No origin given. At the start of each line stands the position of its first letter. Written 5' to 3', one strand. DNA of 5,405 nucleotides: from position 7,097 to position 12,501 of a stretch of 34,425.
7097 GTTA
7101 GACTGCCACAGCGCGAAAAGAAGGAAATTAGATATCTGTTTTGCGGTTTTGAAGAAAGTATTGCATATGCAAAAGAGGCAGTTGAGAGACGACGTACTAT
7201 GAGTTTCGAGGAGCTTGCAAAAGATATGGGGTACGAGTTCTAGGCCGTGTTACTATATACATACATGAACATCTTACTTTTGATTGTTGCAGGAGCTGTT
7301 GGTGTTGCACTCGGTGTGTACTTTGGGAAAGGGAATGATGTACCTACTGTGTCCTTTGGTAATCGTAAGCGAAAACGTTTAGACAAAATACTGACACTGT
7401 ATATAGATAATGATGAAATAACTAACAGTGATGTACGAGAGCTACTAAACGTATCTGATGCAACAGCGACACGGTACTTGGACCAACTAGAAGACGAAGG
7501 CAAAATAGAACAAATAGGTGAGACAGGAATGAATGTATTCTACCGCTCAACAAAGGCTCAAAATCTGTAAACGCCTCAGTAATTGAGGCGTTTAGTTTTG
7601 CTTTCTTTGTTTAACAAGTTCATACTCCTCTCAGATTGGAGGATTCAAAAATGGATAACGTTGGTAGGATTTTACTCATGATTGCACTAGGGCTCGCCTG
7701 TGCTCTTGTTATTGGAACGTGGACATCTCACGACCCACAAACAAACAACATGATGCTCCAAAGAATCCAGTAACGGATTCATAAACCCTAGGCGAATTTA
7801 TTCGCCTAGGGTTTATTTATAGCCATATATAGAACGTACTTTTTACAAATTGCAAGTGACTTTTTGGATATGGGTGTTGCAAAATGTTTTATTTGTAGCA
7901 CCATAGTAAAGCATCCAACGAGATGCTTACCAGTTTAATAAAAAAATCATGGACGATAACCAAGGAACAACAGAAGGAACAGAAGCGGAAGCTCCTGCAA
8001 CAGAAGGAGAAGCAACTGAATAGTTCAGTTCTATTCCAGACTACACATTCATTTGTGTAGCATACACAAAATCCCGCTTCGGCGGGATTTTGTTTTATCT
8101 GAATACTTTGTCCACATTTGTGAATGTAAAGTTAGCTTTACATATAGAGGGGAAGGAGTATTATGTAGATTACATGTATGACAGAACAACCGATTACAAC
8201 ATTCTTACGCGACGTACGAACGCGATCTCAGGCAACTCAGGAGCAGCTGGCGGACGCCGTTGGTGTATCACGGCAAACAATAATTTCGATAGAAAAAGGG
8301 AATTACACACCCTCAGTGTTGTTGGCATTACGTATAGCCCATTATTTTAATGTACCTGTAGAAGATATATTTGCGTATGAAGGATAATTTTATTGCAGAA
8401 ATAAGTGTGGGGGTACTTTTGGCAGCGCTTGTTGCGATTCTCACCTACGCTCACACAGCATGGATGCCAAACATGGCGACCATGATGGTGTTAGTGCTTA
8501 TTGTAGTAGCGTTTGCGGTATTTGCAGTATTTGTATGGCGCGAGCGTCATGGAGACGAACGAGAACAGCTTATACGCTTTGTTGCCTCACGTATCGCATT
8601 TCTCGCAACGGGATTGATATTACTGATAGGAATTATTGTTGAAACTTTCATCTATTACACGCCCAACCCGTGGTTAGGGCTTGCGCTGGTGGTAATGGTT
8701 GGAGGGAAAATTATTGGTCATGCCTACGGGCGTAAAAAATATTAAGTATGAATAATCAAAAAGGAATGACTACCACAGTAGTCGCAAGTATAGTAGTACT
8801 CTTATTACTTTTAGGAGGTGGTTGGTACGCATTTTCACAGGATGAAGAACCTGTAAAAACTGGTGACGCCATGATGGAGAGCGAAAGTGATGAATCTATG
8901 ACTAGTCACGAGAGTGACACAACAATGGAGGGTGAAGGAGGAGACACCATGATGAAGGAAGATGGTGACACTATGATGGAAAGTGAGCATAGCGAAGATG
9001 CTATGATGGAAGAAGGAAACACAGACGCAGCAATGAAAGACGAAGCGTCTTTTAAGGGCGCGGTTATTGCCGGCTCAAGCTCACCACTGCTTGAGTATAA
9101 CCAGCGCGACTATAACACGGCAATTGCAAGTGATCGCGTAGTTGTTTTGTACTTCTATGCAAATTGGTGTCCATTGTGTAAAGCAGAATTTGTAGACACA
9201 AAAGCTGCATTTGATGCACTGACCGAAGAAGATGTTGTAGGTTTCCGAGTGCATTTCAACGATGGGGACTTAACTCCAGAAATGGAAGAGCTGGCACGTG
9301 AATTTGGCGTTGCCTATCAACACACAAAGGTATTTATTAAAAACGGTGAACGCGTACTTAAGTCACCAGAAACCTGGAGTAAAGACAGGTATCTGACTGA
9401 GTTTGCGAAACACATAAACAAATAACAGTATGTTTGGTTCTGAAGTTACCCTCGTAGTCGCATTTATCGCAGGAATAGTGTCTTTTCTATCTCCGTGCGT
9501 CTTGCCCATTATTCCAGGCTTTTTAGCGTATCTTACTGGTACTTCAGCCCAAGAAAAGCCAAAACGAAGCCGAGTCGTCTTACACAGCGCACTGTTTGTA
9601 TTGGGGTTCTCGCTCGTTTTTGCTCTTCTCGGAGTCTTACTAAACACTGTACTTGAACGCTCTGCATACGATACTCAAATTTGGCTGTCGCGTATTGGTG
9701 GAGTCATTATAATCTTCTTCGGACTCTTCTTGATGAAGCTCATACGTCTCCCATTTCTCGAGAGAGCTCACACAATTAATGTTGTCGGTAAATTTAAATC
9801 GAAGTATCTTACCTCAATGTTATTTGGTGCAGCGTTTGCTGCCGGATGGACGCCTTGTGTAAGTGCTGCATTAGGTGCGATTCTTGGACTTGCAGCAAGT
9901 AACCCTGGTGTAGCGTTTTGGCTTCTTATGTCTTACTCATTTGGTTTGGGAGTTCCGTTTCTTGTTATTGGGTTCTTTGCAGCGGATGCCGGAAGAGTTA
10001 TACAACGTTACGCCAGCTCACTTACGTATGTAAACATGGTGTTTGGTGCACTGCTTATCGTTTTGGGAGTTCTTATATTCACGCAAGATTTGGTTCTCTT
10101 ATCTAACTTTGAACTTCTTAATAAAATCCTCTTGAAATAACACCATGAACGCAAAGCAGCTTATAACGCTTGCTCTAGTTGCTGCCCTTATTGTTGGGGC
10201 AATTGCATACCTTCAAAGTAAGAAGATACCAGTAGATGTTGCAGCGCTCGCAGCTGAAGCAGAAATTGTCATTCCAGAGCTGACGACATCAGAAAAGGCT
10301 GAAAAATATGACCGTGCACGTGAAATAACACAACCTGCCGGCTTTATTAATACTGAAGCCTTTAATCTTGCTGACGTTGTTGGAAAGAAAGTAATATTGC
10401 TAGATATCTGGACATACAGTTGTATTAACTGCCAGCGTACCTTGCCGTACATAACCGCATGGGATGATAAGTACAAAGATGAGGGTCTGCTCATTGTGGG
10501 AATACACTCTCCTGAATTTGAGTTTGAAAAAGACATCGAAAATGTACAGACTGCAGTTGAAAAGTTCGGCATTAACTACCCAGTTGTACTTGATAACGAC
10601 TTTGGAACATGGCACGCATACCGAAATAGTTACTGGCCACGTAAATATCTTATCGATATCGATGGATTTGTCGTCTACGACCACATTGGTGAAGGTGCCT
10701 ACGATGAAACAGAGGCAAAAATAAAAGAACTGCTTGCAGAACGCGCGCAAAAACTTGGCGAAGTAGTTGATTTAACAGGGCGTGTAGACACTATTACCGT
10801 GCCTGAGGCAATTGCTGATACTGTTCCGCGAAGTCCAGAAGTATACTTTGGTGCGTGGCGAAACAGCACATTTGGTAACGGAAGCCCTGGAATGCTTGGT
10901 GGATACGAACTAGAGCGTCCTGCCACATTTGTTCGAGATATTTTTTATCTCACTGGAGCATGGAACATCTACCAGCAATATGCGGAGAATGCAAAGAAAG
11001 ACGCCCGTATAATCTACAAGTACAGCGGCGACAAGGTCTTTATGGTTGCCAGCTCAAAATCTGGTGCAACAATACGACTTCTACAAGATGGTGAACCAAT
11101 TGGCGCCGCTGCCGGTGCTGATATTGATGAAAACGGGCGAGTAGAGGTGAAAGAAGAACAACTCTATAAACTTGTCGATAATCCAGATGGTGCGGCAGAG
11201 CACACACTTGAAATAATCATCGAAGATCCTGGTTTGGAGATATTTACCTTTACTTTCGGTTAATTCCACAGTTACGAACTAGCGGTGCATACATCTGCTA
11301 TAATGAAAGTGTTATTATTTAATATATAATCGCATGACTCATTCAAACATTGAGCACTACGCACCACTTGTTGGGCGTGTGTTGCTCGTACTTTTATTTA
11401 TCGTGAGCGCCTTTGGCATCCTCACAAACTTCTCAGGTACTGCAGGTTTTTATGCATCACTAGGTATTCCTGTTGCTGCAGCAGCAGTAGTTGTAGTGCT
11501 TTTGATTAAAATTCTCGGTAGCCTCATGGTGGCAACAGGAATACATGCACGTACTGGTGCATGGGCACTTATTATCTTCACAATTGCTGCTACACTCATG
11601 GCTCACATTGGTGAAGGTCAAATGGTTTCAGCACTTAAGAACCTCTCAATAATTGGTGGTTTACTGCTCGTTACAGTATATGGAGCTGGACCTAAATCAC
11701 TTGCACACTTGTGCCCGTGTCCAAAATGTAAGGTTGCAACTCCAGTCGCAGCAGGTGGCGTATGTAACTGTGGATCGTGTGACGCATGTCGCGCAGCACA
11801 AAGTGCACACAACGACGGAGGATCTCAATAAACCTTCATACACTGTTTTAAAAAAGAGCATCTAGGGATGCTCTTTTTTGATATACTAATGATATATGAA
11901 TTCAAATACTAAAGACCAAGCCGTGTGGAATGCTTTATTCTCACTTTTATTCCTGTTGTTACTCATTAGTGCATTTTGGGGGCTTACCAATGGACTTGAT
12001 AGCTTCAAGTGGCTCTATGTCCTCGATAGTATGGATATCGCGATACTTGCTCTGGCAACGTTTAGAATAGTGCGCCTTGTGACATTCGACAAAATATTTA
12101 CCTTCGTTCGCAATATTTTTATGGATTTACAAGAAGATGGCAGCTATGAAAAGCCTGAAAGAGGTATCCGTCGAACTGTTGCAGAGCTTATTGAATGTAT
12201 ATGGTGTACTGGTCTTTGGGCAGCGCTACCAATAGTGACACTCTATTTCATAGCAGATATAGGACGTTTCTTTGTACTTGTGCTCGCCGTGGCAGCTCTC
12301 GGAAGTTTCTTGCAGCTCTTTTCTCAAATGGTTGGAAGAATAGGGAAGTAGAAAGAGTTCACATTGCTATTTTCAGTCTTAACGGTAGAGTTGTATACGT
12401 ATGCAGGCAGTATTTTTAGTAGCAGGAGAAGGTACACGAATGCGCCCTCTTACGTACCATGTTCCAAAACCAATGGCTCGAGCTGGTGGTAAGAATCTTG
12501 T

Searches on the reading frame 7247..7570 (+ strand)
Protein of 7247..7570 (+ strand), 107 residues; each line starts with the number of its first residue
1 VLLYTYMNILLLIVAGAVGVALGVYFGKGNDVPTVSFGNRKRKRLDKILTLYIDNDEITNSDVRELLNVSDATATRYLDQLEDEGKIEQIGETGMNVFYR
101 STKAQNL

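Call 72: search_protein_families(library=pfam, proteins=[window:7247-7570:+], max_evalue=0.001)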
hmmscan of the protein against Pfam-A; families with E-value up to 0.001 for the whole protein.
window:7247-7570:+ (107 aa): 5 families
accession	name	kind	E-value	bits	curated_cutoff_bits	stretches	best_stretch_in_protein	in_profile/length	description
PF13412.12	HTH_24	-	2.5e-08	33.8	21.9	1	47-88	7-48/48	Winged helix-turn-helix DNA-binding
PF08279.18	HTH_11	-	6.4e-05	23.2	25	1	44-88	1-47/55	HTH domain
PF01047.28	MarR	-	9.9e-05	22.6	24.6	1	54-88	14-48/59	MarR family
PF22168.2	DIP2311-like_C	-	0.0001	23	27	1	57-95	19-56/63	Transcriptional regulator DIP2311-like, C-terminal domain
PF01325.25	Fe_dep_repress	-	0.00088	19.9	26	0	45-85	10-50/60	Iron dependent repressor, N-terminal DNA binding domain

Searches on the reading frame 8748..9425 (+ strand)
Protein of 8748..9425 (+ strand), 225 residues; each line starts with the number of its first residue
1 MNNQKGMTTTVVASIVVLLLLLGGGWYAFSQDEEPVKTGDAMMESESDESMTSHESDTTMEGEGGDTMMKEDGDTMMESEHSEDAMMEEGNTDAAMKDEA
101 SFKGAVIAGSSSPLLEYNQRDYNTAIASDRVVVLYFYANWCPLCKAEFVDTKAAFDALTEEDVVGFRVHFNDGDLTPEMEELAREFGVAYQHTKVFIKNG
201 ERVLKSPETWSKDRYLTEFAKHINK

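Call 72: search_protein_families(library=pfam, proteins=[window:8748-9425:+], max_evalue=0.001)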
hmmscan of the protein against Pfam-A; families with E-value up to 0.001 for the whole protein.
window:8748-9425:+ (225 aa): 3 families
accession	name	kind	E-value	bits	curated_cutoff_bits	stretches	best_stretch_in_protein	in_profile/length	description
PF00085.26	Thioredoxin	-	4.2e-08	33.6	23.5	1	116-211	4-93/103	Thioredoxin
PF00578.27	AhpC-TSA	-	6.9e-06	26.5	26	1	125-171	21-68/124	AhpC/TSA family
PF08534.16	Redoxin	-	0.00032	20.9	26.6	1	118-164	17-64/148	Redoxin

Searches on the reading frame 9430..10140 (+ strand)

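Call 72: search_protein_families(library=pfam, proteins=[window:9430-10140:+], max_evalue=0.001)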
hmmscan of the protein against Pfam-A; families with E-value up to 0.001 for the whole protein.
window:9430-10140:+ (236 aa): 2 families
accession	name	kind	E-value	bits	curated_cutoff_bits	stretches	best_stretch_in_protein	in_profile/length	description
PF02683.22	DsbD_TM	-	4.3e-17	62.6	27.1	1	7-217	4-215/219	Cytochrome C biogenesis protein transmembrane domain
PF01810.24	LysE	-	0.00054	19.9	25.6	1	11-102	99-190/193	LysE type translocator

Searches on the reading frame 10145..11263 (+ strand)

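Call 73: search_protein_families(library=pfam, proteins=[window:10145-11263:+], max_evalue=0.001)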
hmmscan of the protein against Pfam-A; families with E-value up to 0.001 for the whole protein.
window:10145-11263:+ (372 aa): 4 families
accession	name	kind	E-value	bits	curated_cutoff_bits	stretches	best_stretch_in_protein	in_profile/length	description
PF17991.7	Thioredoxin_10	-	2.8e-31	109.4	27.1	1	230-372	1-142/142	Thioredoxin like C-terminal domain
PF08534.16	Redoxin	-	3.1e-09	37.2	26.6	1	71-193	19-144/148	Redoxin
PF00578.27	AhpC-TSA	-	3.3e-09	37.2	26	1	69-178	14-123/124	AhpC/TSA family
PF13905.12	Thioredoxin_8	-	6.3e-07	30.1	27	1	82-176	2-94/94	Thioredoxin-like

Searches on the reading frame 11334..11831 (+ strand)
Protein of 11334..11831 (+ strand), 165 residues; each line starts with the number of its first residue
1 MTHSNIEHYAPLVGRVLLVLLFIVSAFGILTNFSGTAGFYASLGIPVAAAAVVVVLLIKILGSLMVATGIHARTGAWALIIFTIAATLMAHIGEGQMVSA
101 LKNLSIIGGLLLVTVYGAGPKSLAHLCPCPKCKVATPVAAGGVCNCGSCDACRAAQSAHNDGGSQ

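Call 73: search_protein_families(library=pfam, proteins=[window:11334-11831:+], max_evalue=0.001)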
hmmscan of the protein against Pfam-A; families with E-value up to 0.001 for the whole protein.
window:11334-11831:+ (165 aa): 2 families
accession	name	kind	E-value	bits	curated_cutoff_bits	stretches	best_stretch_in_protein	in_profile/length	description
PF07681.17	DoxX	-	6.5e-13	49.6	23.6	1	11-91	2-84/85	DoxX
PF02077.20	SURF4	-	1.1e-07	32.2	27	1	5-114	17-128/267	SURF4 family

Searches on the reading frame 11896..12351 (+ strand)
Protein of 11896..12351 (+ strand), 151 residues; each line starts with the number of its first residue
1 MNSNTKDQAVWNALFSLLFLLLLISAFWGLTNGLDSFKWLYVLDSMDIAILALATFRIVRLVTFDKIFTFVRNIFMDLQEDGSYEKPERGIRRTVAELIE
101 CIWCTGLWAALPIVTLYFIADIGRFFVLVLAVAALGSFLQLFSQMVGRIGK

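Call 73: search_protein_families(library=pfam, proteins=[window:11896-12351:+], max_evalue=0.001)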
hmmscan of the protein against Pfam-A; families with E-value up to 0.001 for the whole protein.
window:11896-12351:+ (151 aa): 1 family
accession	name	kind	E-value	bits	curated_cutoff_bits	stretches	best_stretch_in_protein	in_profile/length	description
PF07098.16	DUF1360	-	7.1e-21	74.6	21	1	50-142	1-101/102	Protein of unknown function (DUF1360)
